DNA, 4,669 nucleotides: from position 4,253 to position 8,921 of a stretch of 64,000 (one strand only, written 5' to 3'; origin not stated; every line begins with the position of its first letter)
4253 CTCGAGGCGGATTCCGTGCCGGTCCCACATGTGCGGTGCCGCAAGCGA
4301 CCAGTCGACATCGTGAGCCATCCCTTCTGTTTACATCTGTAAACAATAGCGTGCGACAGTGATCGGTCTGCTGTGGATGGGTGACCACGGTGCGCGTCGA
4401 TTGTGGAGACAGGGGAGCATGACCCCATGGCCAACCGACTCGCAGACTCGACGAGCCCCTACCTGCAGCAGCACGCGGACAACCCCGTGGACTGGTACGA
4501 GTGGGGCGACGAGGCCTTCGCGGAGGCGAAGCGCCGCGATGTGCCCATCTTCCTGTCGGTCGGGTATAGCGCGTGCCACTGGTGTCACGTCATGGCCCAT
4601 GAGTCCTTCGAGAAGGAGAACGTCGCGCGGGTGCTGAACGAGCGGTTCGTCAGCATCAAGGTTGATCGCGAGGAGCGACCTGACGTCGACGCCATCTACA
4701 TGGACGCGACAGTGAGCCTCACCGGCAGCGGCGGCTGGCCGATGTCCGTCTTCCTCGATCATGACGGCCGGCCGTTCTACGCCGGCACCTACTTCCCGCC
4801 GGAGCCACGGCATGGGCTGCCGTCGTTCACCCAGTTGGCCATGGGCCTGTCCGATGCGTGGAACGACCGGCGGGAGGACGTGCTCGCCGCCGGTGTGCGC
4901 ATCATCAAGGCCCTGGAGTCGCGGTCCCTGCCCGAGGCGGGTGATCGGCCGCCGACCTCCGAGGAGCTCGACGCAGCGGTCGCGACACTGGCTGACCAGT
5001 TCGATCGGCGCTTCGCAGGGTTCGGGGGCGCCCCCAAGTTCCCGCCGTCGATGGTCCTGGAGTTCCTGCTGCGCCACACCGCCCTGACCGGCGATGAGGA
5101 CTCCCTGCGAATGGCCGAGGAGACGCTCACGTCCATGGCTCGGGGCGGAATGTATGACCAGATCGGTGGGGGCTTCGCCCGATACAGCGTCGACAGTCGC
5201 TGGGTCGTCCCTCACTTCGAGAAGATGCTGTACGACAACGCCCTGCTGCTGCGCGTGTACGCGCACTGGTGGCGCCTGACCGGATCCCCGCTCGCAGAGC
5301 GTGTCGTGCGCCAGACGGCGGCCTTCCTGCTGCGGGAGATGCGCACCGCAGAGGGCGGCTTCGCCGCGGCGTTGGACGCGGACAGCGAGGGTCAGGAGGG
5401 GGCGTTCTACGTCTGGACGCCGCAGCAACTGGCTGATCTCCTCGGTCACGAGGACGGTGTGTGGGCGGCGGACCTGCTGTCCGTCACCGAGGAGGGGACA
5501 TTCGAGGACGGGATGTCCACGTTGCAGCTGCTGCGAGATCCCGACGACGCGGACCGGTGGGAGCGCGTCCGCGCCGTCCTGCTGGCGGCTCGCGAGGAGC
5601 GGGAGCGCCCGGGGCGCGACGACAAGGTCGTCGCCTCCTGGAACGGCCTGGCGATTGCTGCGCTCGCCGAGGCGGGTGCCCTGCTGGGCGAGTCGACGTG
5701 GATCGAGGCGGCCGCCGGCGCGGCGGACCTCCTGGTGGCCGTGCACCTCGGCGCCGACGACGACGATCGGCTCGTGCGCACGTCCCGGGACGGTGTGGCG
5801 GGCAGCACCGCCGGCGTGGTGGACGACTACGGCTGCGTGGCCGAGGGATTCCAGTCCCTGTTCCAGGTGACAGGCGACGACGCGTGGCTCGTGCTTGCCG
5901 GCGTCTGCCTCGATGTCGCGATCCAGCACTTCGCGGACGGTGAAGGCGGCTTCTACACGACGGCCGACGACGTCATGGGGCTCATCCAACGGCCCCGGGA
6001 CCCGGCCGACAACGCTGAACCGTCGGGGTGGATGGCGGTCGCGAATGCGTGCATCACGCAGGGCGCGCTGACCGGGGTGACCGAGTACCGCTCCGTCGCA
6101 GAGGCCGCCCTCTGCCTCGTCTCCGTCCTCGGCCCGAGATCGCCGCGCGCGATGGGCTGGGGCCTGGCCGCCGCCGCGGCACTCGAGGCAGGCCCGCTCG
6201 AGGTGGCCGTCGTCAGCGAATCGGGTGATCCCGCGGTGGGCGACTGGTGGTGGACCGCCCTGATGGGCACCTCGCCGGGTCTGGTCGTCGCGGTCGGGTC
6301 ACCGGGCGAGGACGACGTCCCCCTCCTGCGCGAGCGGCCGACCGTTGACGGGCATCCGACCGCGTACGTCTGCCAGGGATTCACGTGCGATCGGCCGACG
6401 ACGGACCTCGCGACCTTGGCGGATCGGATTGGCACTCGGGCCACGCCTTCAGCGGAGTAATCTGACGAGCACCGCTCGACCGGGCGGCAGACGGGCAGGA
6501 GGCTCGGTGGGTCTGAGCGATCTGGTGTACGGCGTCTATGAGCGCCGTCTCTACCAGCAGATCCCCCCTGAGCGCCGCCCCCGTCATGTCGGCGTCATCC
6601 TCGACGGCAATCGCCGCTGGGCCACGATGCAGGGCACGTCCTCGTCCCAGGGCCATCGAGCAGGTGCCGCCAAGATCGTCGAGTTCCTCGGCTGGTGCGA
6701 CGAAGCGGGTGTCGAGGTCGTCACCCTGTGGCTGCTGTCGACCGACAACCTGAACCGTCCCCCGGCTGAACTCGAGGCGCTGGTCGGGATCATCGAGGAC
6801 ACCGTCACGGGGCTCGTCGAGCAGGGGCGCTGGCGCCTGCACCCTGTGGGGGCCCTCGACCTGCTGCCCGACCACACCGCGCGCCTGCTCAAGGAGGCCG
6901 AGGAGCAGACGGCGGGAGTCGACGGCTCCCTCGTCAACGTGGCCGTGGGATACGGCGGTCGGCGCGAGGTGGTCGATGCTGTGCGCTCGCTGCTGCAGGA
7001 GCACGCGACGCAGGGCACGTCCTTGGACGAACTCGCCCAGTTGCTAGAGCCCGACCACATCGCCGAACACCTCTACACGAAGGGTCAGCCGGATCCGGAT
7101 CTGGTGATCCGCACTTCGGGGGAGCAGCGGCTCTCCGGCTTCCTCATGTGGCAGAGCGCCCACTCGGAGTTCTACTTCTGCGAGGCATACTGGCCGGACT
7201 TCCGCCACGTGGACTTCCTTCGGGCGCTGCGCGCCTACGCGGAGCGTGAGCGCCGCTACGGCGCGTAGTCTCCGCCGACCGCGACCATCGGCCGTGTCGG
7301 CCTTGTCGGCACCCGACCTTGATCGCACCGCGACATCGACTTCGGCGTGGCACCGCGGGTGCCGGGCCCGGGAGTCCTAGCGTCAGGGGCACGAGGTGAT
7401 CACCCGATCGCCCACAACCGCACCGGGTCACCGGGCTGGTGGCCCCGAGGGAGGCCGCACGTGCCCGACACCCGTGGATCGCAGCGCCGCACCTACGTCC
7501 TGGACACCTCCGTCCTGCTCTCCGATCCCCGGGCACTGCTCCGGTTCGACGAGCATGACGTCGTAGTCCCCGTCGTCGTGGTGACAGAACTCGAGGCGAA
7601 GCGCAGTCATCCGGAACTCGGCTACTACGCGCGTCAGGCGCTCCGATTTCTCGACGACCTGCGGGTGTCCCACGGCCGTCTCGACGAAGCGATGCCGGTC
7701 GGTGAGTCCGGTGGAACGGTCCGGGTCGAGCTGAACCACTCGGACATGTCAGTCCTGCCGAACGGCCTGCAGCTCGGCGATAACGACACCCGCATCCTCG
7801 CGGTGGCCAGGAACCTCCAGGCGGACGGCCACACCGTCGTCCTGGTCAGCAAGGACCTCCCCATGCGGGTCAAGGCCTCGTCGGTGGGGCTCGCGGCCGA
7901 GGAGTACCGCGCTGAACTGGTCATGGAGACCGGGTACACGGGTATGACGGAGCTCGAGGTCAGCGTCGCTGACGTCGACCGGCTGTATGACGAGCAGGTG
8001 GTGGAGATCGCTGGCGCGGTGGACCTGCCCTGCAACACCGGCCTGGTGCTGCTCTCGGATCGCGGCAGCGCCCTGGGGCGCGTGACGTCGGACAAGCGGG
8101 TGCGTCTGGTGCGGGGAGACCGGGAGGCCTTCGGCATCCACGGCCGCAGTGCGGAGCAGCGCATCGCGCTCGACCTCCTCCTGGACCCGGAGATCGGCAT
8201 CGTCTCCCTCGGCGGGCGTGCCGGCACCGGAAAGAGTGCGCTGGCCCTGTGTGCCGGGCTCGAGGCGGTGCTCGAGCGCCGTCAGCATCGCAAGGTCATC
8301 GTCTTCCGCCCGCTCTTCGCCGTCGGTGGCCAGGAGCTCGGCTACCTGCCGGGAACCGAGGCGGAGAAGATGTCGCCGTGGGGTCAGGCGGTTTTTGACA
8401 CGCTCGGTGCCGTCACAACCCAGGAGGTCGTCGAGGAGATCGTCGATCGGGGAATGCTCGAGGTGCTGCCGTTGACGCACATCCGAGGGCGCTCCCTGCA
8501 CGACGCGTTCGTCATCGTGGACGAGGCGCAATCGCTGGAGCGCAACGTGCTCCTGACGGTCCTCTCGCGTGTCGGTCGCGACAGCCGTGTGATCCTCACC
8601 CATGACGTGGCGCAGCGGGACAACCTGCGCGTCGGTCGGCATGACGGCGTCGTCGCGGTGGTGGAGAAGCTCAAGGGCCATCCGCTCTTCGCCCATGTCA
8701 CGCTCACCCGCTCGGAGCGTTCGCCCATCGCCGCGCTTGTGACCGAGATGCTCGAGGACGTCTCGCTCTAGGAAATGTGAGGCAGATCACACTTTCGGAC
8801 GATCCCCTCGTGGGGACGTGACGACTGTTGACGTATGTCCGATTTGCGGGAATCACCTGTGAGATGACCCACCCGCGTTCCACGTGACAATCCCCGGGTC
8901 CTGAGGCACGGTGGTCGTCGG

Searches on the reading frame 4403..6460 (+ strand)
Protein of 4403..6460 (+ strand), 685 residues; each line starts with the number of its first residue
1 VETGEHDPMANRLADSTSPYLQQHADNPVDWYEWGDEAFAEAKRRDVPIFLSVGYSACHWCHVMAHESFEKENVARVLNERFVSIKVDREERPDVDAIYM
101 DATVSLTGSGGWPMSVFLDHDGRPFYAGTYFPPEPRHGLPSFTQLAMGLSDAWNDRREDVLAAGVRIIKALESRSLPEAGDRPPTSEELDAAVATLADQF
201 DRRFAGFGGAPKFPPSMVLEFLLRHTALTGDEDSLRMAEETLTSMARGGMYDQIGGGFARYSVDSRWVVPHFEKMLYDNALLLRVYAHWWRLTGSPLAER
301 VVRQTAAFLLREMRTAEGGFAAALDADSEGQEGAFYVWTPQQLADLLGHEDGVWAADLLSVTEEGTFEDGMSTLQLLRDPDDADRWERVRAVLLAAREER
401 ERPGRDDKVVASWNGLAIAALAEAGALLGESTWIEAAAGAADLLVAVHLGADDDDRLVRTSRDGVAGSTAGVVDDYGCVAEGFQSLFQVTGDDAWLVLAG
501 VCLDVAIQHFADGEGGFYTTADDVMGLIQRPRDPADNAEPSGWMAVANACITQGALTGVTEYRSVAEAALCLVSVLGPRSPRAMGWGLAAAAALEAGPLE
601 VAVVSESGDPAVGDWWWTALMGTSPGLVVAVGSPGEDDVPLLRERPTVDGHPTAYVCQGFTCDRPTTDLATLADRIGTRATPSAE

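Call 16: search_protein_families(library=pfam, proteins=[window:4403-6460:+], max_evalue=0.001)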
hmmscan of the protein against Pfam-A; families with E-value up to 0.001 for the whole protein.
window:4403-6460:+ (685 aa): 2 families
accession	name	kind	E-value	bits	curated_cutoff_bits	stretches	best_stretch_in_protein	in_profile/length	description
PF03190.21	Thioredox_DsbH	-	5.3e-74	248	27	1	11-171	2-162/163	Protein of unknown function, DUF255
PF13899.12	Thioredoxin_7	-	7.2e-10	39.3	27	1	30-119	1-82/83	Thioredoxin-like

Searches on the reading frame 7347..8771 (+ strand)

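Call 16: search_protein_families(library=pfam, proteins=[window:7347-8771:+], max_evalue=0.001)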
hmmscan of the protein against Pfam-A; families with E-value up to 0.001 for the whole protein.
window:7347-8771:+ (474 aa): 3 families
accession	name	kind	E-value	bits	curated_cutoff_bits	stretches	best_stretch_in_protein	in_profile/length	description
PF02562.22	PhoH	-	1.3e-48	165.7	27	1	264-468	2-203/205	PhoH-like protein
PF13638.12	PIN_4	-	6.1e-27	95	21.9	1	50-188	1-132/132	PIN domain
PF13604.12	AAA_30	-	1.2e-05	25.6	27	1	268-431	3-135/191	AAA domain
